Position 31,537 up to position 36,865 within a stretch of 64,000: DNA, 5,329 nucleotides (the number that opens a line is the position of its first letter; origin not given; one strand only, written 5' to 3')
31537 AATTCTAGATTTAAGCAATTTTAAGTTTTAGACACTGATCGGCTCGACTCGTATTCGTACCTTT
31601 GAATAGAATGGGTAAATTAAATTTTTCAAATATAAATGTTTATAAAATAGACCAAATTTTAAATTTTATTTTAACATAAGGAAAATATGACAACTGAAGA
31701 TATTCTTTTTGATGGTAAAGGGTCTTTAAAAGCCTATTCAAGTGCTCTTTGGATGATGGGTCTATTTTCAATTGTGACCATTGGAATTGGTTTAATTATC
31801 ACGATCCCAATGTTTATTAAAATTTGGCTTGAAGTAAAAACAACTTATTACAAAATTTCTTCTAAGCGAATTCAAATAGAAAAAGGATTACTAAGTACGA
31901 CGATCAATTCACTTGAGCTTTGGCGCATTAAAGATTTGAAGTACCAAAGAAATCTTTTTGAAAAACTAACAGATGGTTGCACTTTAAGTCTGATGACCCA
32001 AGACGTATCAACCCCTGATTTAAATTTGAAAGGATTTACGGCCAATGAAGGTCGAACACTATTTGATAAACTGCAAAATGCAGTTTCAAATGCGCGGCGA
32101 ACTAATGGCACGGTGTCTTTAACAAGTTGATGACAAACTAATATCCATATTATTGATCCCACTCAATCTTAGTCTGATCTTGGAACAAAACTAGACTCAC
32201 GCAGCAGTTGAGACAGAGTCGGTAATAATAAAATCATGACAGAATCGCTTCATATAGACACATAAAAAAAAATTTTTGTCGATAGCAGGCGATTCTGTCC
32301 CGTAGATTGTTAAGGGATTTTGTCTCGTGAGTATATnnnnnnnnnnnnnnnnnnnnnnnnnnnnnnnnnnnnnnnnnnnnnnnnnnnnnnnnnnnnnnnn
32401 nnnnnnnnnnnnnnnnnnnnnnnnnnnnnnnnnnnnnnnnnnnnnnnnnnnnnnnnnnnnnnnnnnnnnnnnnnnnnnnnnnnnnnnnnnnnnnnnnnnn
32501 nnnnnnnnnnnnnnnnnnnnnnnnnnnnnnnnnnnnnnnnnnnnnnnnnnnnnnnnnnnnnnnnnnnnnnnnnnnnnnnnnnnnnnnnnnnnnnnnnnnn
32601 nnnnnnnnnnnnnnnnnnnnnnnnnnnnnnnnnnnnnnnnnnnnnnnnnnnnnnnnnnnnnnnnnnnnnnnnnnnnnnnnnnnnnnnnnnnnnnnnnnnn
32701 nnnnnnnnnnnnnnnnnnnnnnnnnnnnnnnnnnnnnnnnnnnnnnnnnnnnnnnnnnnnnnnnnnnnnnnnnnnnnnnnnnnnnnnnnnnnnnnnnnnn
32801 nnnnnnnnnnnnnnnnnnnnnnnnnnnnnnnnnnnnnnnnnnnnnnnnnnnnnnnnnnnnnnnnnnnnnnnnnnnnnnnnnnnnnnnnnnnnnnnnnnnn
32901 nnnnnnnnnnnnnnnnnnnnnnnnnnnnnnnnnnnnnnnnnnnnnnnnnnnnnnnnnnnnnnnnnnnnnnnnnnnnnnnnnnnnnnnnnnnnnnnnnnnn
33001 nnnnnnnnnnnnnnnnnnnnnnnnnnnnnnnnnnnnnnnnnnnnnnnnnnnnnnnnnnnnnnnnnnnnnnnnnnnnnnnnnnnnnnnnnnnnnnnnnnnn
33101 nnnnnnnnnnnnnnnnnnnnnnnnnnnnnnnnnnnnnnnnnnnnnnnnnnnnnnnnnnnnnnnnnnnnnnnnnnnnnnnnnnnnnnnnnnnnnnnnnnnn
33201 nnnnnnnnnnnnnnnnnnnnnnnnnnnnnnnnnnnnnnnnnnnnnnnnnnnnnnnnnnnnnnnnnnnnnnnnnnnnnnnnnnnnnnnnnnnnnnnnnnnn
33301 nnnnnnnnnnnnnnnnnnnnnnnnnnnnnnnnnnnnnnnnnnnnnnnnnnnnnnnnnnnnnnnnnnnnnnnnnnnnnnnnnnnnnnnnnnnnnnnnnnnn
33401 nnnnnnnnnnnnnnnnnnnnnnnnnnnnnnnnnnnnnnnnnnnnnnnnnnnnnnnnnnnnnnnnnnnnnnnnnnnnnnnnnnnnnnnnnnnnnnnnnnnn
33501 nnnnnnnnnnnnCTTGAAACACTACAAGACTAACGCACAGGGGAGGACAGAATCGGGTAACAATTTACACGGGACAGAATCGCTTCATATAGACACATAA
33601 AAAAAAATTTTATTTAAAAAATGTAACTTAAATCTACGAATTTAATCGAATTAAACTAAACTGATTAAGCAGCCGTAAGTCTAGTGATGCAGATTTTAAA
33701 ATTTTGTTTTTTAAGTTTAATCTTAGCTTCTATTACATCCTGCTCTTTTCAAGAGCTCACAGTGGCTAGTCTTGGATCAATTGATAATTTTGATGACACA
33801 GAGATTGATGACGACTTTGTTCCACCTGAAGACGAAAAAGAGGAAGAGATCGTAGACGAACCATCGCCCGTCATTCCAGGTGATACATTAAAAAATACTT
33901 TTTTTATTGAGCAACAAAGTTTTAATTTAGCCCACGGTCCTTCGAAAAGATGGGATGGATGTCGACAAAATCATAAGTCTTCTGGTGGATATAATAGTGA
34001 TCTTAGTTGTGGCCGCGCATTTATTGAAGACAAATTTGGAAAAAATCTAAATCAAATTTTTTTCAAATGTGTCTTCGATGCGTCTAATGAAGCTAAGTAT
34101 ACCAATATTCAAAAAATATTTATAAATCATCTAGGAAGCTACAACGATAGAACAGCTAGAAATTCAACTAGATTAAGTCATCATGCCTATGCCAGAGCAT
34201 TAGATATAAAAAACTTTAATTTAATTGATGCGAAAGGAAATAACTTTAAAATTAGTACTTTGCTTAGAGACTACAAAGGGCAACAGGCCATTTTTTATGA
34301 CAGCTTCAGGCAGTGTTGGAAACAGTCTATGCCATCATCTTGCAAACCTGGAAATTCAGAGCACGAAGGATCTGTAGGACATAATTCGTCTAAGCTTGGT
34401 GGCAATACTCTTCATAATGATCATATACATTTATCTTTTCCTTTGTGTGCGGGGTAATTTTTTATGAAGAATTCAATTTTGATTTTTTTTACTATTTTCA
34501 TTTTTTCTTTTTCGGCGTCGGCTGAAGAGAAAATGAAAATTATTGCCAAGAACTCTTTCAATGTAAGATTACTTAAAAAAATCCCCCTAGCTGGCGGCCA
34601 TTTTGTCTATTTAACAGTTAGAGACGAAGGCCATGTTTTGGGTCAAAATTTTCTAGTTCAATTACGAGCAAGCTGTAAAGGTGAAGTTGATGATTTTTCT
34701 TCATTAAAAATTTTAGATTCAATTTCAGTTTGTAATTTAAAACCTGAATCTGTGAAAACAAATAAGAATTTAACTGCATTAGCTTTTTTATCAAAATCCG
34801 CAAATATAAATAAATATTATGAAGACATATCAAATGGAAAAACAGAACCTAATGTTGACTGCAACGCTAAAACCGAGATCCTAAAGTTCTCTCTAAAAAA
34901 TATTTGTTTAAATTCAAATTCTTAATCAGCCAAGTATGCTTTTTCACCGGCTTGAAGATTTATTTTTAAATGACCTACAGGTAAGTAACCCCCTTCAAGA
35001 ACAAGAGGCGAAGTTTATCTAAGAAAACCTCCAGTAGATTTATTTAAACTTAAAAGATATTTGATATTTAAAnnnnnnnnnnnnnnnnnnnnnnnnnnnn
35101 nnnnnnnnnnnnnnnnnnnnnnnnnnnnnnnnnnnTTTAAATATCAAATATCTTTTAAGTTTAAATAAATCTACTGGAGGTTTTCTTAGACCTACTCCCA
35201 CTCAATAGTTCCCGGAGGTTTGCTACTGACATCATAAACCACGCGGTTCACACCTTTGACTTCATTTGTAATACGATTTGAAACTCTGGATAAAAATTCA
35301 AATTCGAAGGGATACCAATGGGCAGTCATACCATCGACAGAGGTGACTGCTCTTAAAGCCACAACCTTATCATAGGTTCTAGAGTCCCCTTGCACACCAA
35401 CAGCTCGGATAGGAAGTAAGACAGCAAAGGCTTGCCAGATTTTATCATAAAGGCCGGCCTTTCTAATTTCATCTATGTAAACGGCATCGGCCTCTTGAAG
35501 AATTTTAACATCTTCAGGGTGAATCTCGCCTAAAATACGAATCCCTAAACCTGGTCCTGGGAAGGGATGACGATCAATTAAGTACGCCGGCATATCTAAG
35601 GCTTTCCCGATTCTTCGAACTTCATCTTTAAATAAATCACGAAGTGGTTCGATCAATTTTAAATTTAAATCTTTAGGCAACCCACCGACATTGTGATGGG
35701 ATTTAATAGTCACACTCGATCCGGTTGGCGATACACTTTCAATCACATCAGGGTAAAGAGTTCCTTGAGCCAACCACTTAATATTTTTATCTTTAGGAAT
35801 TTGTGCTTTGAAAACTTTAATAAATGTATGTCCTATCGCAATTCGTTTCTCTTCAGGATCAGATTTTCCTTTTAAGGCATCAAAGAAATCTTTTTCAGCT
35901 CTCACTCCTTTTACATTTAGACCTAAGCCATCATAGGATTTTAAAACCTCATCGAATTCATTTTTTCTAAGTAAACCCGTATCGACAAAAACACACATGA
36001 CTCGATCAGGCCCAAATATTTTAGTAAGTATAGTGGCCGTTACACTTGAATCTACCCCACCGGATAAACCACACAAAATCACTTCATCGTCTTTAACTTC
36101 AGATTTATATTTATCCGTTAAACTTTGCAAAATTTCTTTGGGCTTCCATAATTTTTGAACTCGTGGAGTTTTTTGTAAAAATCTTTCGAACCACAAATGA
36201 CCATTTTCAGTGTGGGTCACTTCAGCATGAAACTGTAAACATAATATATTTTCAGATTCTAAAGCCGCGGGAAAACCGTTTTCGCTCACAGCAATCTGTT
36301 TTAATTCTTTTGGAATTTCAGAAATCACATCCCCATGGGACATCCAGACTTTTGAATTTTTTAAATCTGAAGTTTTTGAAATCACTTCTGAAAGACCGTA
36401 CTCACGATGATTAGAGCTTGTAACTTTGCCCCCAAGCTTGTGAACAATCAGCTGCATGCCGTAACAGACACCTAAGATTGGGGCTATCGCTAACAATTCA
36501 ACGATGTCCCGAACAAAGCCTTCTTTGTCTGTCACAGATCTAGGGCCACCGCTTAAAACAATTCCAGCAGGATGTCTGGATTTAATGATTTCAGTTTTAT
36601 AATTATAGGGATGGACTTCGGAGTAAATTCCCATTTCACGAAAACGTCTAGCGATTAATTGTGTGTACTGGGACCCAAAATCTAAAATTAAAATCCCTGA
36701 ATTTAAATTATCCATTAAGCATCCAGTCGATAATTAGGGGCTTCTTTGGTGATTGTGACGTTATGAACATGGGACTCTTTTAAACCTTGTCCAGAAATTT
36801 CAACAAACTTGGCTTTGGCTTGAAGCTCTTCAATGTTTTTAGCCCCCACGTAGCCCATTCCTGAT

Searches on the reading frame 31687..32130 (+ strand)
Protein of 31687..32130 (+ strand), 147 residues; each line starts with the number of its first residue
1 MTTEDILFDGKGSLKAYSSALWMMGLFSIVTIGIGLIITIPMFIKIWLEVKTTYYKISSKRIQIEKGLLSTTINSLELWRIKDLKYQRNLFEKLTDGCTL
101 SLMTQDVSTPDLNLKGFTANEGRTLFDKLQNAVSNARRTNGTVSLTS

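Call 50: search_protein_families(library=pfam, proteins=[window:31687-32130:+], max_evalue=0.01)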
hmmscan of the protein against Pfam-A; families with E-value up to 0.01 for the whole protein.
window:31687-32130:+ (147 aa): 1 family
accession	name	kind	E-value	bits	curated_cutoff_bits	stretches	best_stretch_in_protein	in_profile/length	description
PF03703.20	bPH_2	-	3.2e-08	34.2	22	1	51-114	2-63/78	Bacterial PH domain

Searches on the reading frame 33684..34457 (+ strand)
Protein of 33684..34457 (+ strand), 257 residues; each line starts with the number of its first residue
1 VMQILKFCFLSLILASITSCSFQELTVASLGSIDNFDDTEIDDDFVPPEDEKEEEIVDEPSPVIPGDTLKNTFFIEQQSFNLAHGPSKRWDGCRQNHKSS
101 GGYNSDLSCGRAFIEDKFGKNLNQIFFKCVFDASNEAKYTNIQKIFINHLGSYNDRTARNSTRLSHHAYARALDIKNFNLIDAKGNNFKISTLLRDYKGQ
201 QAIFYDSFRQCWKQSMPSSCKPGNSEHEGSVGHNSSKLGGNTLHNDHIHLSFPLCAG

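Call 49: search_protein_families(library=pfam, proteins=[window:33684-34457:+], max_evalue=0.01)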
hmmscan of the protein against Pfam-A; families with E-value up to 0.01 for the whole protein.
window:33684-34457:+ (257 aa): 1 family
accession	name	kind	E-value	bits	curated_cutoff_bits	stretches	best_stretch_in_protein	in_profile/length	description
PF06904.17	Extensin-like_C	-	9.5e-08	32.9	25.4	1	146-184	79-119/176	Extensin-like protein C-terminus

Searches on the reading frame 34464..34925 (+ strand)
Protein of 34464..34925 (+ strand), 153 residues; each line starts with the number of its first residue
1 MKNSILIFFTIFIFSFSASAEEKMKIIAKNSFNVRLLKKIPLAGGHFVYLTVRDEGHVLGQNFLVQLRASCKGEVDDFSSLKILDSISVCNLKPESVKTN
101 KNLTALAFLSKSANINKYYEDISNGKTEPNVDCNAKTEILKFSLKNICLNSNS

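Call 29: find_encoding_contigs(protein=window:34464-34925:+, flank=8000, max_places=10)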
Protein window:34464-34925:+ (153 aa): no gene with exactly this product is on record in the collection.

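Call 49: search_protein_families(library=pfam, proteins=[window:34464-34925:+], max_evalue=0.01)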
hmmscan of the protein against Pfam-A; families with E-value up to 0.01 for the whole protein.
window:34464-34925:+ (153 aa): 0 families

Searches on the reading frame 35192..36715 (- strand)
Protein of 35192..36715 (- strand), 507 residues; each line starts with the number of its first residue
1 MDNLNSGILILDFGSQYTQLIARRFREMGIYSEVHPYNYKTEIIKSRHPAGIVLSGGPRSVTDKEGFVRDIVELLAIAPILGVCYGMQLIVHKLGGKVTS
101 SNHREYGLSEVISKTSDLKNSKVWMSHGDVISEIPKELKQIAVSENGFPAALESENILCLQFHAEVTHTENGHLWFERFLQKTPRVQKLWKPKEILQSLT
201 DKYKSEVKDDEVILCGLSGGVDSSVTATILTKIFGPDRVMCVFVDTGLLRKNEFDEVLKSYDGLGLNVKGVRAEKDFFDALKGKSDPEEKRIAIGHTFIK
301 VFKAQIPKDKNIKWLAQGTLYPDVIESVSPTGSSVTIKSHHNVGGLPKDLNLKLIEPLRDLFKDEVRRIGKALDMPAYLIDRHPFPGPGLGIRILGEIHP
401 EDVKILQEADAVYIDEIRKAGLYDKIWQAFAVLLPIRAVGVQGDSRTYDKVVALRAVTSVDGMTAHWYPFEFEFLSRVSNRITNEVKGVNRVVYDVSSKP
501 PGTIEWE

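Call 28: find_encoding_contigs(protein=window:35192-36715:-, flank=8000, max_places=10)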
Protein window:35192-36715:- (507 aa): no gene with exactly this product is on record in the collection.
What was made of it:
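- Tried and rejected: Exact look-ups. guaA and the 153-aa ORF were not on record (calls 28, 29).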

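Call 58: find_homologous_proteins(query=window:35192-36715:-, max_evalue=1e-150)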
Query window:35192-36715:- (507 aa): 6228 proteins with E <= 1e-150 among 8000 candidates; the best 120 are listed.
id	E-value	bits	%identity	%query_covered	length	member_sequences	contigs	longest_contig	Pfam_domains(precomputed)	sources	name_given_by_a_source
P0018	0.0e+0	1153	100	100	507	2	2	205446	PF00958.28,PF07722.20,PF00117.35,PF02540.24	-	-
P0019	0.0e+0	1038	88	100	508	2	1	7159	PF00958.28,PF07722.20,PF00117.35,PF02540.24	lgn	-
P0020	0.0e+0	1015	85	100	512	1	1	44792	PF00958.28,PF07722.20,PF00117.35,PF02540.24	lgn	-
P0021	0.0e+0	1013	85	100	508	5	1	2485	PF00958.28,PF07722.20,PF00117.35,PF02540.24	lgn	-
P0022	9.1e-298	1006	85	100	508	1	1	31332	PF00958.28,PF07722.20,PF00117.35,PF02540.24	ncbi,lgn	-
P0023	8.6e-293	989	84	100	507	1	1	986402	PF00958.28,PF07722.20,PF00117.35,PF02540.24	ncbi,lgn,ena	-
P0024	3.3e-283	958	81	100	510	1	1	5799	PF00958.28,PF07722.20,PF00117.35,PF02540.24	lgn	-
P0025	6.8e-251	851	72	99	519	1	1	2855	PF00958.28,PF07722.20,PF00117.35,PF02540.24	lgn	-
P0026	3.2e-250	849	74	100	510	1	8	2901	PF00958.28,PF07722.20,PF03054.23,PF00117.35,PF02540.24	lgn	-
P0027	2.1e-248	843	72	100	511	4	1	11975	PF00958.28,PF07722.20,PF03054.23,PF00117.35,PF02540.24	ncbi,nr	ncbi:MAG: glutamine-hydrolyzing GMP synthase [Bdellovibrionaceae bacterium]|nr:glutamine-hydrolyzing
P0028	5.2e-244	829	71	100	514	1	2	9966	PF00958.28,PF07722.20,PF03054.23,PF00117.35,PF02540.24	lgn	-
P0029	1.6e-241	820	70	100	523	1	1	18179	PF00958.28,PF07722.20,PF03054.23,PF00117.35,PF02540.24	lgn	-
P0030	4.4e-203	694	63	99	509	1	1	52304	PF00958.28,PF01507.26,PF00117.35,PF02540.24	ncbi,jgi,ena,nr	ncbi:glutamine-hydrolyzing GMP synthase [bacterium]|nr:glutamine-hydrolyzing GMP synthase [bacterium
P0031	1.7e-202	692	61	99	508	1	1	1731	PF00958.28,PF07722.20,PF00117.35,PF02540.24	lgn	-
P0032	2.9e-202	691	61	99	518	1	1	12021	PF00958.28,PF01507.26,PF00117.35,PF02540.24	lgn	-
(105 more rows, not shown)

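Call 59: find_encoding_contigs(protein=P0019, flank=6000, max_places=3)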
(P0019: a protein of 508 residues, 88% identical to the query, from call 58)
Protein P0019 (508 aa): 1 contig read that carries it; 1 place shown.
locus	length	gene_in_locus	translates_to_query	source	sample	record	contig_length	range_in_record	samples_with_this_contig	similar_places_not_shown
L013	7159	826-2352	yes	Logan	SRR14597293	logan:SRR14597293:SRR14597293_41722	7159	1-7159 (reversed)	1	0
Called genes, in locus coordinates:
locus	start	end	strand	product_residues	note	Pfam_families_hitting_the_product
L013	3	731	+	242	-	?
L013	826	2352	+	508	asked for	PF00117:GATase, PF07722:Peptidase_C26 (faint), PF02540:NAD_synthase, PF00958:GMP_synt_C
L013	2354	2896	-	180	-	-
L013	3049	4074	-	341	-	PF10459:Peptidase_S46 (faint)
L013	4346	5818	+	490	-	-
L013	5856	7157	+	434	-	?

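Call 60: find_encoding_contigs(protein=P0023, flank=10000, max_places=3)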
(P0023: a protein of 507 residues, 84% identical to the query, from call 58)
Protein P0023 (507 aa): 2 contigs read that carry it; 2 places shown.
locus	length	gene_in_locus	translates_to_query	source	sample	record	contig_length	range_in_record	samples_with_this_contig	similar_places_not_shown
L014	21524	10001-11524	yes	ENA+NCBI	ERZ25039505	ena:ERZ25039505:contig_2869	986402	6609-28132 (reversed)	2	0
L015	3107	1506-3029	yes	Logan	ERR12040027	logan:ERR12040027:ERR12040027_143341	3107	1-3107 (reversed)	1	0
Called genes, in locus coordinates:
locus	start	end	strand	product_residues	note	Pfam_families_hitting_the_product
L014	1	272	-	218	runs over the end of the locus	PF01144:CoA_trans, PF13336:AcetylCoA_hyd_C (weak)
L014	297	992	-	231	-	PF01144:CoA_trans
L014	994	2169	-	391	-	PF00108:Thiolase_N, PF02803:Thiolase_C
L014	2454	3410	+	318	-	-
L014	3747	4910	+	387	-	-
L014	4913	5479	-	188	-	-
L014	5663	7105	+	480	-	PF00919:UPF0004, PF04055:Radical_SAM, PF01938:TRAM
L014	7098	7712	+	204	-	-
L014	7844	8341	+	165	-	PF25084:LbH_EIF2B, PF25087:GMPPB_C (weak), PF25084:LbH_EIF2B, PF00132:Hexapep (weak)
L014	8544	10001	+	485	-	PF00478:IMPDH, PF00571:CBS, PF03060:NMO (weak)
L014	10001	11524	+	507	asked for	PF00117:GATase, PF07722:Peptidase_C26 (faint), PF02540:NAD_synthase, PF00958:GMP_synt_C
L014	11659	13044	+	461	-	-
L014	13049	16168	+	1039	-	PF00873:ACR_tran, PF02355:SecD_SecF_C (faint)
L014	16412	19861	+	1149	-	PF02811:PHP, PF07733:DNA_pol3_alpha, PF17657:DNA_pol3_finger, PF14579:HHH_6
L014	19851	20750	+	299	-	-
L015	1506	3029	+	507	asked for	PF00117:GATase, PF07722:Peptidase_C26 (faint), PF02540:NAD_synthase, PF00958:GMP_synt_C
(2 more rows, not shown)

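Call 61: find_encoding_contigs(protein=P0020, flank=10000, max_places=3)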
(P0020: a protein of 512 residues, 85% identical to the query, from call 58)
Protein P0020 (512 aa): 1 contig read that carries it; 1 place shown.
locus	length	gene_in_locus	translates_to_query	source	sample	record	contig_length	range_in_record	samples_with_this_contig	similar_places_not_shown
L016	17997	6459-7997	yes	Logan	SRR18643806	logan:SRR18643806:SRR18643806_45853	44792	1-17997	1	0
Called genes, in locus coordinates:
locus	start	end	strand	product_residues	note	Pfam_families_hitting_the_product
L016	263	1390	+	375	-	-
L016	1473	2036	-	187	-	-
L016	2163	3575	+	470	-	PF00919:UPF0004, PF04055:Radical_SAM, PF01938:TRAM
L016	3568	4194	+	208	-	-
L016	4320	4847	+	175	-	PF25084:LbH_EIF2B, PF25087:GMPPB_C (weak), PF00132:Hexapep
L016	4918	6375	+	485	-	PF00478:IMPDH, PF01070:FMN_dh (faint), PF00571:CBS, PF03060:NMO (weak)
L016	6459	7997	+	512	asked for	PF00117:GATase, PF07722:Peptidase_C26 (weak), PF02540:NAD_synthase (weak), PF00958:GMP_synt_C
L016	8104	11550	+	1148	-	PF02811:PHP, PF07733:DNA_pol3_alpha, PF17657:DNA_pol3_finger, PF14579:HHH_6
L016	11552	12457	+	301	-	-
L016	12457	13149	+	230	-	PF21948:LplA-B_cat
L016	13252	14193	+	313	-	-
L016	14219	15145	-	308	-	PF02690:Na_Pi_cotrans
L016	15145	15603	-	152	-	PF03692:CxxCxxCC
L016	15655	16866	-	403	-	-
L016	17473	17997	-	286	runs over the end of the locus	-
